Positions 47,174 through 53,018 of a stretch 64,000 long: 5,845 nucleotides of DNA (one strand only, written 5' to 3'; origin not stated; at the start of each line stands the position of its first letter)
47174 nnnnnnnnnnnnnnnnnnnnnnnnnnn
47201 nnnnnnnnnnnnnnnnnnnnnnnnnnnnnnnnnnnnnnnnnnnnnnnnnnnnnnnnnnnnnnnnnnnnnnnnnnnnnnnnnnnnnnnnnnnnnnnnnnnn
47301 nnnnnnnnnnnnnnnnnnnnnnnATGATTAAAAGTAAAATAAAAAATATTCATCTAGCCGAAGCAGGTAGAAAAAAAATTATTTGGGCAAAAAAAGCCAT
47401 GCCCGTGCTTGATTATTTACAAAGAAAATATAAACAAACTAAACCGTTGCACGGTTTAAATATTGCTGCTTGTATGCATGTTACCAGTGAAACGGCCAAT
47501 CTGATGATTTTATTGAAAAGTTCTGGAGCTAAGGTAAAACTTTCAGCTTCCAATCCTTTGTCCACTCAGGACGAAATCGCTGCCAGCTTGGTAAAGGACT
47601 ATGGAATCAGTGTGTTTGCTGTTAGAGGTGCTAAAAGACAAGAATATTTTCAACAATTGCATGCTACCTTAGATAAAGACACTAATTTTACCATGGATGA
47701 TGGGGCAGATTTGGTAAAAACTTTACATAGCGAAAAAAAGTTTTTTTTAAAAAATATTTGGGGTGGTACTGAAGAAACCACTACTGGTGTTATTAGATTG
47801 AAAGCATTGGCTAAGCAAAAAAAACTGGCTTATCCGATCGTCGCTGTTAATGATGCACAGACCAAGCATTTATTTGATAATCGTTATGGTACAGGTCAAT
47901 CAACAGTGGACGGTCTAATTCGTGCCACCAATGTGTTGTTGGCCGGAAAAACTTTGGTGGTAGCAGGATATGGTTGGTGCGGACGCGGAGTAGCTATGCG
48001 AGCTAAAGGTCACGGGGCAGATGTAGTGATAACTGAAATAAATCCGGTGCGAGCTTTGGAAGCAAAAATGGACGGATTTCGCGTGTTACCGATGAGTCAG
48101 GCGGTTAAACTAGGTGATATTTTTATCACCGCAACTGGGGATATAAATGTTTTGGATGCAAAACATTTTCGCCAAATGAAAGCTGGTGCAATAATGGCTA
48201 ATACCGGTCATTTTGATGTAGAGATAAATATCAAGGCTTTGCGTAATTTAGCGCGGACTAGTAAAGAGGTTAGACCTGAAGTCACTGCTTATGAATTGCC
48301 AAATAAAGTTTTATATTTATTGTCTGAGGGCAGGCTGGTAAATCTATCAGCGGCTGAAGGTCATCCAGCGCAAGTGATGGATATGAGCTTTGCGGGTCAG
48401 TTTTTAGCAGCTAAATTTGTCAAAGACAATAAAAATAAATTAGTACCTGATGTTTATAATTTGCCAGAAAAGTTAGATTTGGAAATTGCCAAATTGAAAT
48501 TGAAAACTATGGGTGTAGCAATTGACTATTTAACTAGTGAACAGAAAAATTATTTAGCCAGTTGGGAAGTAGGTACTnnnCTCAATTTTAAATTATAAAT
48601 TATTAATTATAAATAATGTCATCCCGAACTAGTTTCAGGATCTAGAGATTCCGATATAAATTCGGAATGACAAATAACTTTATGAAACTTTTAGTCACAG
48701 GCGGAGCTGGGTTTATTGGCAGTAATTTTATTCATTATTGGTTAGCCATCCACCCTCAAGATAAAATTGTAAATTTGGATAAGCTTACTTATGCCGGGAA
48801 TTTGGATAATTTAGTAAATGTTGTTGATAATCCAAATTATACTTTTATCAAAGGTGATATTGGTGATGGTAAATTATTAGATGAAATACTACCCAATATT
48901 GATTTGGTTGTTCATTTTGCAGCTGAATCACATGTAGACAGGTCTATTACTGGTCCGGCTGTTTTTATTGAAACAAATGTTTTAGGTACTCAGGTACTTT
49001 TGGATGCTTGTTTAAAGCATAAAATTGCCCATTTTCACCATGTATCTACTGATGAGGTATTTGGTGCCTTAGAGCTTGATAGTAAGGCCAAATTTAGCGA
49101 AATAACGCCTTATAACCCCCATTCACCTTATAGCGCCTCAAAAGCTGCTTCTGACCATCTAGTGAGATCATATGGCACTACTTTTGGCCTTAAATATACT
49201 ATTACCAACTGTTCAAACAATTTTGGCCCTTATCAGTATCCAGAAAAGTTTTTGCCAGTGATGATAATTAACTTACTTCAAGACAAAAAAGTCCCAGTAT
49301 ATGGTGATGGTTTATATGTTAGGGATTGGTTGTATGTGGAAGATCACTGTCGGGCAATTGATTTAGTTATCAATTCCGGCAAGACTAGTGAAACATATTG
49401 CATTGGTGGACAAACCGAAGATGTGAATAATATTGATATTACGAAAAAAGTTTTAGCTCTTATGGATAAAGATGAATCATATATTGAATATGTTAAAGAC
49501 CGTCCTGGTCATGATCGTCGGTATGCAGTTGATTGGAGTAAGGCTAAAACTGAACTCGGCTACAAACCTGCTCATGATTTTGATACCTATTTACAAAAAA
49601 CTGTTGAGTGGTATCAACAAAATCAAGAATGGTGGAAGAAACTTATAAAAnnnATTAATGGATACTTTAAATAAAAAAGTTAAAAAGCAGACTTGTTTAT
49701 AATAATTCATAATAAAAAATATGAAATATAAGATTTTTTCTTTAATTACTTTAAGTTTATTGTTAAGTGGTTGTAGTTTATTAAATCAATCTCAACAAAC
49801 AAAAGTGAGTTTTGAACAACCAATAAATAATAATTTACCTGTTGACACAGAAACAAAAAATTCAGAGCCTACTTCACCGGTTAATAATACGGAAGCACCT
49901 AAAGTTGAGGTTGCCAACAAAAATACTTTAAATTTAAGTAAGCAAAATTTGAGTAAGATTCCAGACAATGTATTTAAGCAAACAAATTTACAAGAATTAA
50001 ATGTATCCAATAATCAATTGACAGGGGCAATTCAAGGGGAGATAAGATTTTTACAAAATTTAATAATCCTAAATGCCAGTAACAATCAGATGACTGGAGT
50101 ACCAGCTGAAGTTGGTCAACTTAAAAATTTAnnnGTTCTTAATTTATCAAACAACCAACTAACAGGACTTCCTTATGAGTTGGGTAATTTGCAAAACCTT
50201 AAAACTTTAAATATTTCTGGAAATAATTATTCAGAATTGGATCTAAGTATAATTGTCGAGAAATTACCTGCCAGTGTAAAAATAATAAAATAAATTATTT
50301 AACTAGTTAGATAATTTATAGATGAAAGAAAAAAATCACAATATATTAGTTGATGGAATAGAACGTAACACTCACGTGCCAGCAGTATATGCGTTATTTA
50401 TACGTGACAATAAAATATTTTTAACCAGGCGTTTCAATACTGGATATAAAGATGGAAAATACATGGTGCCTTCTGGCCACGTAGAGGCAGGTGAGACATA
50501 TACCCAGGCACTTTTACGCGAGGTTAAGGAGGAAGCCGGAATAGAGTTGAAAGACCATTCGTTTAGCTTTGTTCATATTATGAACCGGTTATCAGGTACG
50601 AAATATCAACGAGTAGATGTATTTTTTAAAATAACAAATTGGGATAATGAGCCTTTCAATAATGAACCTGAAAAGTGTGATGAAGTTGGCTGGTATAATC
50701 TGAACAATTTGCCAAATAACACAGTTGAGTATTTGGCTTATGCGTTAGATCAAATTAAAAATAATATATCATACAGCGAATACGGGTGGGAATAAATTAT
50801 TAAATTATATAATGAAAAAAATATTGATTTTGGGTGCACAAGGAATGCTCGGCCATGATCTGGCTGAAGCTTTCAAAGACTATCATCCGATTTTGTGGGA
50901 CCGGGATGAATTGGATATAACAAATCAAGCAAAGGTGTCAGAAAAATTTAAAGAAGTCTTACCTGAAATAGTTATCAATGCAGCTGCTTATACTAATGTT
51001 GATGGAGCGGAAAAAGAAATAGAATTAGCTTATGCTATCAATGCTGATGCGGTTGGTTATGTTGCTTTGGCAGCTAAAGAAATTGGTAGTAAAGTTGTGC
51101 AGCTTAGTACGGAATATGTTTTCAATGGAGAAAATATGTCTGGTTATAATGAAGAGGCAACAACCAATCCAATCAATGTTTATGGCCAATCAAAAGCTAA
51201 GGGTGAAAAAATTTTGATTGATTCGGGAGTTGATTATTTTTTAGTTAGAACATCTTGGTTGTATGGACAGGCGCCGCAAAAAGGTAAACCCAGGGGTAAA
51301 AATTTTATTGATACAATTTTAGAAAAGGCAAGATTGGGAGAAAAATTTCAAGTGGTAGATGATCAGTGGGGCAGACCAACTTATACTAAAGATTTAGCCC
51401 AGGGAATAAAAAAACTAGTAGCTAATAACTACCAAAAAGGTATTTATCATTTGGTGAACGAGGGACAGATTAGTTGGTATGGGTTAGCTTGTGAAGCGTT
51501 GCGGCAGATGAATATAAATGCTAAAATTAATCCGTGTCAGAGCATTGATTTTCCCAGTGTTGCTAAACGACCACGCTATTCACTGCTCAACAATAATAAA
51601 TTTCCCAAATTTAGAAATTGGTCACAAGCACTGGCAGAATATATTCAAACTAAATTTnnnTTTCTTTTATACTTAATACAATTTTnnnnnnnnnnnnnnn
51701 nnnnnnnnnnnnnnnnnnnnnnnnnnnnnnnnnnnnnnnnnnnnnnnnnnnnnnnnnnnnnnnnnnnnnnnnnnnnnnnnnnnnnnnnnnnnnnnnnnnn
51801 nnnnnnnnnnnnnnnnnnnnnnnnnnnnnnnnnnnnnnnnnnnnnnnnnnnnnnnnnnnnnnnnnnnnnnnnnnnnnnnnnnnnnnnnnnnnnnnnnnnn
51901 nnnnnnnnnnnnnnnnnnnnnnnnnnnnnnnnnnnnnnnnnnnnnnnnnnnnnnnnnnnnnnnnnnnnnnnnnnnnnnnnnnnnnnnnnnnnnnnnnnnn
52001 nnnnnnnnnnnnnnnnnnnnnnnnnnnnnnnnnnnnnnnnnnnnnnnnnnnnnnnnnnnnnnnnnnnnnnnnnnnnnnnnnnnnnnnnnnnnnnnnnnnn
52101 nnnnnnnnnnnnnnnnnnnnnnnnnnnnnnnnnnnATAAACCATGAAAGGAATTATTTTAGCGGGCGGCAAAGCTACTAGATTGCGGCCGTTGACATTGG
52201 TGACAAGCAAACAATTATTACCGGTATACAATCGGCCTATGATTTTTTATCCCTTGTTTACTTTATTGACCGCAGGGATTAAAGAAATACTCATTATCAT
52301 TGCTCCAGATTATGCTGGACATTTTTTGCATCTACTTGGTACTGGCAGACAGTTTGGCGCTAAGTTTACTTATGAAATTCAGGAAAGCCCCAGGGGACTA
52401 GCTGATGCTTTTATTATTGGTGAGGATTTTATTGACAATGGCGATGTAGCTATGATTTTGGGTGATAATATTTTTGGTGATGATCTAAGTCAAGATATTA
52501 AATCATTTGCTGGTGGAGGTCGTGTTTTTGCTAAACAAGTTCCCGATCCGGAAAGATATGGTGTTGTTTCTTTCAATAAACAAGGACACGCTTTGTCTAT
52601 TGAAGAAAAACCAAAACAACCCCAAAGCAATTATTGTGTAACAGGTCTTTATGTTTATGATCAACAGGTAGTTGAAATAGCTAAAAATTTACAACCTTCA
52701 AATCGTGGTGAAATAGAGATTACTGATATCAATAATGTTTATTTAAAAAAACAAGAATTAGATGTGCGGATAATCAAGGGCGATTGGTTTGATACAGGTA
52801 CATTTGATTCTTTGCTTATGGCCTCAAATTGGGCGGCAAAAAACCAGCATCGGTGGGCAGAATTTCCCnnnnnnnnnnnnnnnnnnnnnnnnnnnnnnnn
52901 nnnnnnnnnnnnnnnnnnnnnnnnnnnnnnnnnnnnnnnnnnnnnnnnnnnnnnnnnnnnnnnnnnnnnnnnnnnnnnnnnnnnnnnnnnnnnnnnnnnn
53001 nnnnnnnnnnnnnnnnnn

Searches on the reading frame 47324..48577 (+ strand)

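Call 73: search_protein_families(library=pfam, proteins=[window:47324-48577:+], max_evalue=0.0001)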
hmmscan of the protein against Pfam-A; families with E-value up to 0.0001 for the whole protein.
window:47324-48577:+ (418 aa): 4 families
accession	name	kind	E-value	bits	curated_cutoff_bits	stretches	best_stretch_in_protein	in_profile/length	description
PF05221.23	AdoHcyase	-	4.8e-59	200.4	25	2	5-137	3-139/299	S-adenosyl-L-homocysteine hydrolase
PF00670.27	AdoHcyase_NAD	-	7.1e-52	176.2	27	1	186-345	1-161/162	S-adenosyl-L-homocysteine hydrolase, NAD binding domain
PF02826.25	2-Hacid_dh_C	-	8.4e-09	35.5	25.1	1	204-296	32-128/178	D-isomer specific 2-hydroxyacid dehydrogenase, NAD binding domain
PF07991.19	KARI_N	-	1.3e-06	28.6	20.6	1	206-302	2-102/165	Acetohydroxy acid isomeroreductase, NADPH-binding domain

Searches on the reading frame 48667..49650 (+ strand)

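Call 81: search_protein_families(library=pfam, proteins=[window:48667-49650:+], max_evalue=0.00001)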
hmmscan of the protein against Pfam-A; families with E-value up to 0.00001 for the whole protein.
window:48667-49650:+ (328 aa): 7 families
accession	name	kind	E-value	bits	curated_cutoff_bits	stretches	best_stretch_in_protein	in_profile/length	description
PF16363.11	GDP_Man_Dehyd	-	1.3e-77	262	27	1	9-312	1-332/332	GDP-mannose 4,6 dehydratase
PF01370.27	Epimerase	-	3.2e-63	213.8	20.9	1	9-247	2-240/240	NAD dependent epimerase/dehydratase family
PF01073.25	3Beta_HSD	-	2.6e-21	76.3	22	1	9-228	1-222/280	3-beta hydroxysteroid dehydrogenase/isomerase family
PF07993.18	NAD_binding_4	-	1.7e-15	57.4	20.1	1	10-184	1-206/258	Male sterility protein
PF02719.21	Polysacc_synt_2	-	3.1e-15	56.6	20.2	1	8-131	1-131/293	Polysaccharide biosynthesis protein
PF04321.23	RmlD_sub_bind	-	8.4e-14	51.7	27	1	6-270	1-235/287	RmlD substrate binding domain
PF13460.12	NAD_binding_10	-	9.9e-06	26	27.2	0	47-179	30-140/184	NAD(P)H-binding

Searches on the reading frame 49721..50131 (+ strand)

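Call 81: search_protein_families(library=pfam, proteins=[window:49721-50131:+], max_evalue=0.00001)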
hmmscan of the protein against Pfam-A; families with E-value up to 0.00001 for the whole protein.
window:49721-50131:+ (137 aa): 2 families
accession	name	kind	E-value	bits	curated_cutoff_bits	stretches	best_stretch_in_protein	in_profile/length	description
PF13855.12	LRR_8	-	2.3e-07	30.9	27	1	69-123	5-60/61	Leucine rich repeat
PF00560.39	LRR_1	-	3.5e-06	26.5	20.6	0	89-109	1-21/23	Leucine Rich Repeat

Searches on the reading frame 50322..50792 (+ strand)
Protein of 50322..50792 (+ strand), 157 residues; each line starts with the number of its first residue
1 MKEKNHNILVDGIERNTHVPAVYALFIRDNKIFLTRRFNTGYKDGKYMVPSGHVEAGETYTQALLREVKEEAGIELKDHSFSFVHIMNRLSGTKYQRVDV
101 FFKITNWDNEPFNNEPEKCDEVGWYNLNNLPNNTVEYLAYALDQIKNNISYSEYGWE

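Call 81: search_protein_families(library=pfam, proteins=[window:50322-50792:+], max_evalue=0.00001)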
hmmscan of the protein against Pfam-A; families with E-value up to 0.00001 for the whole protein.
window:50322-50792:+ (157 aa): 2 families
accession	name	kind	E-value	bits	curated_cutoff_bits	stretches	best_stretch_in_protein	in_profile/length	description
PF00293.34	NUDIX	-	7.4e-18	65.3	21.1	1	18-132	2-121/134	NUDIX domain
PF14815.12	NUDIX_4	-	2.6e-07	30.9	35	1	23-130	2-98/113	NUDIX domain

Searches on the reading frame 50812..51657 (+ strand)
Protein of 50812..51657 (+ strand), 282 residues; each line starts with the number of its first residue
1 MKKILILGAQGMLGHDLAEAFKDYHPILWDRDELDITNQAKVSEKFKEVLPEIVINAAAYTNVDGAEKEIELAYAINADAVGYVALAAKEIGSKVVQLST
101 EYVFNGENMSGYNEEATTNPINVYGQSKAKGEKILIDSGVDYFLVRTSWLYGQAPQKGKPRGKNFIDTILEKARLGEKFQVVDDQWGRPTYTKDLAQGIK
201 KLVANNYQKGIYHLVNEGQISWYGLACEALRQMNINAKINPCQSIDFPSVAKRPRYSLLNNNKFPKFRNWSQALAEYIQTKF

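Call 81: search_protein_families(library=pfam, proteins=[window:50812-51657:+], max_evalue=0.00001)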
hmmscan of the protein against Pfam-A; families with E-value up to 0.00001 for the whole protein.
window:50812-51657:+ (282 aa): 5 families
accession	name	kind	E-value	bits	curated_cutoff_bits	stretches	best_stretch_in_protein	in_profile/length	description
PF04321.23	RmlD_sub_bind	-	7.2e-85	285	27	1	3-280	2-284/287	RmlD substrate binding domain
PF01370.27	Epimerase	-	7.3e-24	84.9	20.9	1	4-210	1-232/240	NAD dependent epimerase/dehydratase family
PF16363.11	GDP_Man_Dehyd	-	8.1e-09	35.8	27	1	34-147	59-176/332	GDP-mannose 4,6 dehydratase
PF02719.21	Polysacc_synt_2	-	6.2e-08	32.6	20.2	1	35-121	62-149/293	Polysaccharide biosynthesis protein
PF07993.18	NAD_binding_4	-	8.1e-06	25.6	20.1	0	52-174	90-231/258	Male sterility protein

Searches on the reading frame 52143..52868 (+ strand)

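Call 82: search_protein_families(library=pfam, proteins=[window:52143-52868:+], max_evalue=0.00001)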
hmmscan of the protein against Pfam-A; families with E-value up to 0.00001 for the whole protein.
window:52143-52868:+ (242 aa): 2 families
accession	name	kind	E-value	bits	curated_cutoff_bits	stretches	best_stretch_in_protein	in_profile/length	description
PF00483.29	NTP_transferase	-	1.2e-60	205.6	21.2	1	2-230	1-241/245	Nucleotidyl transferase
PF12804.13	NTP_transf_3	-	1.9e-08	35.1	27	1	3-111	1-98/160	MobA-like NTP transferase domain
